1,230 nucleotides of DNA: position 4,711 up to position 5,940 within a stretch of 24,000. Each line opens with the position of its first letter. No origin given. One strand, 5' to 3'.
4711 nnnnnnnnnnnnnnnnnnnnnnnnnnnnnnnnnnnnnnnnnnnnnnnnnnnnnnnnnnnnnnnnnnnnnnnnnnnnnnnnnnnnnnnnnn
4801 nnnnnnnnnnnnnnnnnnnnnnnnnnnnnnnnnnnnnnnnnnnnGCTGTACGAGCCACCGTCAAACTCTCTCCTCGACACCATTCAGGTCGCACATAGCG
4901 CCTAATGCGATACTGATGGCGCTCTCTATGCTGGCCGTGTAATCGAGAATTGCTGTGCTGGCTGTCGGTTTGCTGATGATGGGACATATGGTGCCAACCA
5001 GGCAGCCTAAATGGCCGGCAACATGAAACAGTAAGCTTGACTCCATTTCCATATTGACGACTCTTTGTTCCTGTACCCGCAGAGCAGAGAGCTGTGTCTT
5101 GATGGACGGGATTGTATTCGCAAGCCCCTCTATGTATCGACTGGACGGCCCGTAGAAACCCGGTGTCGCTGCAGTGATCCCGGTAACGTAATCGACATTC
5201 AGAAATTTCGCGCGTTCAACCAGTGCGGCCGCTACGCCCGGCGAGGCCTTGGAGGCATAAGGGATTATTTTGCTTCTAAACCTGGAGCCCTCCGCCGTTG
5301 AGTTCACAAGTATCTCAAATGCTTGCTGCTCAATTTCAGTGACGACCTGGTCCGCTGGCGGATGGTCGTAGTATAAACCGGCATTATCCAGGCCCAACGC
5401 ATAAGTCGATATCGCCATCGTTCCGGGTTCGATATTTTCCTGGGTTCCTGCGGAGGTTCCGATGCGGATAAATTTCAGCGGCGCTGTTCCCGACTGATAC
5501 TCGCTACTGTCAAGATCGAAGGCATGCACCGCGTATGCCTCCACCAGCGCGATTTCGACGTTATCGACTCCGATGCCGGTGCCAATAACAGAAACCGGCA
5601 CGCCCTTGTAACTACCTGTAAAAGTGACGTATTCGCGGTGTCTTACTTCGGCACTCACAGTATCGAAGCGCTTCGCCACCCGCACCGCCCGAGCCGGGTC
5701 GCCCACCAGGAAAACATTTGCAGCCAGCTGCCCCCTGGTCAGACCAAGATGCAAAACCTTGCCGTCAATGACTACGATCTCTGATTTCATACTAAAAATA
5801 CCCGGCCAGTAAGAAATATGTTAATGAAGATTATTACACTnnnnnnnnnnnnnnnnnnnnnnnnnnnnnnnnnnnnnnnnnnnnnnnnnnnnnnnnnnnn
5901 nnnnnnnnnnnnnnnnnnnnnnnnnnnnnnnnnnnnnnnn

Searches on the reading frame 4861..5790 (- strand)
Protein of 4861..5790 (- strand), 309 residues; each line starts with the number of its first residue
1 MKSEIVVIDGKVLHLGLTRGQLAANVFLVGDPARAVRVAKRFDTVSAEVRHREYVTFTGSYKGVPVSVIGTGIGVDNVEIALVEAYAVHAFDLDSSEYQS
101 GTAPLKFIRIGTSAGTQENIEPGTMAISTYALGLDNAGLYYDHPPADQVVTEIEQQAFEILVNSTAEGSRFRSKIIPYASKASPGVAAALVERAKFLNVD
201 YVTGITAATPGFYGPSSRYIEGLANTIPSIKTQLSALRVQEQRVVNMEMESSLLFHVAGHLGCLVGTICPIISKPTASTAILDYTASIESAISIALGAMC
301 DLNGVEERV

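Call 3: search_protein_families(library=pfam, proteins=[window:4861-5790:-], max_evalue=0.01)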
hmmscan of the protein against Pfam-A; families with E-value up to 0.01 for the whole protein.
window:4861-5790:- (309 aa): 1 family
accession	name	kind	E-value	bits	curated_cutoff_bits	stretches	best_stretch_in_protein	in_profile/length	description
PF01048.26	PNP_UDP_1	-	1.6e-26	93.6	25.1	1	26-271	3-196/233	Phosphorylase superfamily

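Call 4: search_protein_families(library=ncbifam, proteins=[window:4861-5790:-], max_evalue=0.01)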
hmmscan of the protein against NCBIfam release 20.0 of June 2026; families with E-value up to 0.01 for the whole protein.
window:4861-5790:- (309 aa): 6 families
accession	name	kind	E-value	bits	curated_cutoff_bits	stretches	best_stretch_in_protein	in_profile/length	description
TIGR01718.1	Uridine-psphlse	equivalog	1.1e-32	113.4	280.3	2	13-142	2-117/245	uridine phosphorylase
NF008383.0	PRK11178.1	equivalog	2.9e-21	75.9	262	2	11-141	5-123/254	uridine phosphorylase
NF004489.0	PRK05819.1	subfamily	1.4e-14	53.9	230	1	13-121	4-100/236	DeoD-type purine-nucleoside phosphorylase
TIGR00107.1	deoD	equivalog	7.9e-12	45.2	232.25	1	14-86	1-77/232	purine-nucleoside phosphorylase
NF009914.0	PRK13374.1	subfamily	3.6e-11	43.1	338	1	14-120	5-99/235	DeoD-type purine-nucleoside phosphorylase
TIGR01719.1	euk_UDPppase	equivalog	2e-09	37.1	249.95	1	16-132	37-136/287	uridine phosphorylase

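Call 68: search_solved_structures(query=window:4861-5790:-, max_evalue=0.001)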
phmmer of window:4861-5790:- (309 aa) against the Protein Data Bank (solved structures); distinct sequences matched with E-value up to 0.001: 54.
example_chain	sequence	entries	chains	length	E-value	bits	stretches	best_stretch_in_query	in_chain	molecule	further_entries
3bje_A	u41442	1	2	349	3.6e-33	118.6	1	8-279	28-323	Nucleoside phosphorylase, putative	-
4r31_A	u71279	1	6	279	9e-18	68.1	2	11-141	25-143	Uridine phosphorylase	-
1tgv_A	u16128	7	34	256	1.1e-16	64.6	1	11-142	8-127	uridine phosphorylase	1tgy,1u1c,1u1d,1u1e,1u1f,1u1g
1k3f_A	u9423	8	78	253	1.1e-16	64.5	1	11-142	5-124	uridine phosphorylase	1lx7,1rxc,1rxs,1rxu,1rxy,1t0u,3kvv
7q1i_AAA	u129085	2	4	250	1.3e-16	64.3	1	12-142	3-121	Uridine phosphorylase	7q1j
4i2v_A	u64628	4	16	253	6.3e-16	62.1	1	11-141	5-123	Uridine phosphorylase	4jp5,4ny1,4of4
7q31_AAA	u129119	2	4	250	1.4e-15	60.9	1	12-142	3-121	Uridine phosphorylase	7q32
3qpb_A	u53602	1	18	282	2.3e-15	60.2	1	12-141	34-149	Uridine phosphorylase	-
1ryz_A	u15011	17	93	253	3.6e-15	59.6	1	11-142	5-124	Uridine phosphorylase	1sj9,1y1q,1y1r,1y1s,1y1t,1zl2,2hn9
3c74_A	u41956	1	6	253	3.7e-15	59.5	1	11-142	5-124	Uridine phosphorylase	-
2i8a_A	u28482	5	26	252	3.8e-15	59.5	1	11-142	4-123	Uridine phosphorylase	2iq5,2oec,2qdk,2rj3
2oxf_A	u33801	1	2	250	4.6e-15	59.2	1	12-142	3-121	Uridine phosphorylase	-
4yjk_D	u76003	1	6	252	4.7e-15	59.2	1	12-142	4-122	Uridine phosphorylase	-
4r2w_A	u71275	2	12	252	6.3e-15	58.8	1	12-142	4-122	Uridine phosphorylase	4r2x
3o6v_A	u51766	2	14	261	7.8e-15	58.5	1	11-142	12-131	Uridine phosphorylase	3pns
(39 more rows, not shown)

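Call 79: search_protein_families(library=padloc, proteins=[window:4861-5790:-], max_evalue=0.001)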
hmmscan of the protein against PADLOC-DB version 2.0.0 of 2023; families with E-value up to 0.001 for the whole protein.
window:4861-5790:- (309 aa): 0 families
